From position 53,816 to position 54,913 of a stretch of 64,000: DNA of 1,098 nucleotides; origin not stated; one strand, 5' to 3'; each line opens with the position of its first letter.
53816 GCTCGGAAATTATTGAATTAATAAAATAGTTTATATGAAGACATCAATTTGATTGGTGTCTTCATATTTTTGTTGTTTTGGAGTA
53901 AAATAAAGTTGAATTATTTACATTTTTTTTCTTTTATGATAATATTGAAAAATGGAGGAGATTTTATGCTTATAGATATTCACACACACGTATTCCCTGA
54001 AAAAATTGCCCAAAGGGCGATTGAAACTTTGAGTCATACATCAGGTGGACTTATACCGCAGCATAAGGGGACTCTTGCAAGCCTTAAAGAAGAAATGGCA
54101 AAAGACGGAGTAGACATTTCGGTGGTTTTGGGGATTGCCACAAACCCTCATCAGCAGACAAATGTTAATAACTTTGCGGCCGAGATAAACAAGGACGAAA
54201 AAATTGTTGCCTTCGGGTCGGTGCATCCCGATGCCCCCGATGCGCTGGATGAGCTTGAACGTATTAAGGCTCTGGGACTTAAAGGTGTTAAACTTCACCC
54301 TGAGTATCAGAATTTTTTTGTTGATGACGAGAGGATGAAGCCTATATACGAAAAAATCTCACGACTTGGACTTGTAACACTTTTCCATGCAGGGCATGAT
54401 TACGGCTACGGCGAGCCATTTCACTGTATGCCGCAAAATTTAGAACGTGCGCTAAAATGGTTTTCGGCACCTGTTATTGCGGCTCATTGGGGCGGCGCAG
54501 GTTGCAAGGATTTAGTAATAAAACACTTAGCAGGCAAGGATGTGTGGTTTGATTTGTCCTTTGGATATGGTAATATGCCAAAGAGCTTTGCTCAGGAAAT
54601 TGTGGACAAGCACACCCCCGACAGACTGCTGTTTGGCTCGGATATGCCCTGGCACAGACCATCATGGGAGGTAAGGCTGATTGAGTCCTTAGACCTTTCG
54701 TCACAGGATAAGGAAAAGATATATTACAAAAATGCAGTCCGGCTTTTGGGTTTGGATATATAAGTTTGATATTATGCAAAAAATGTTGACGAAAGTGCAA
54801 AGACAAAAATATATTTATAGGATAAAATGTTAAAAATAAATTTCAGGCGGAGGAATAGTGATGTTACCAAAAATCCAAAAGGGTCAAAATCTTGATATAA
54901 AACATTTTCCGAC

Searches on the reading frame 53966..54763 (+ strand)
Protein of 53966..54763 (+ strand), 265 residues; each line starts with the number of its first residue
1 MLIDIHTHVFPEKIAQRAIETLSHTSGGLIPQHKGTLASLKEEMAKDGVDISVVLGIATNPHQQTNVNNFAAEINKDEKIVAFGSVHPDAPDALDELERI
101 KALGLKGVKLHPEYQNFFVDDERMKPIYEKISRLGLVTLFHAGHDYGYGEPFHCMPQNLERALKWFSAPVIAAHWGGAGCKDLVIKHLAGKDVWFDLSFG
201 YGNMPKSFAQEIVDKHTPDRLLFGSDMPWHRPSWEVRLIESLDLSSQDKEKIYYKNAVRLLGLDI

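Call 69: find_encoding_contigs(protein=window:53966-54763:+, flank=700, max_places=10)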
Protein window:53966-54763:+ (265 aa): no gene with exactly this product is on record in the collection.
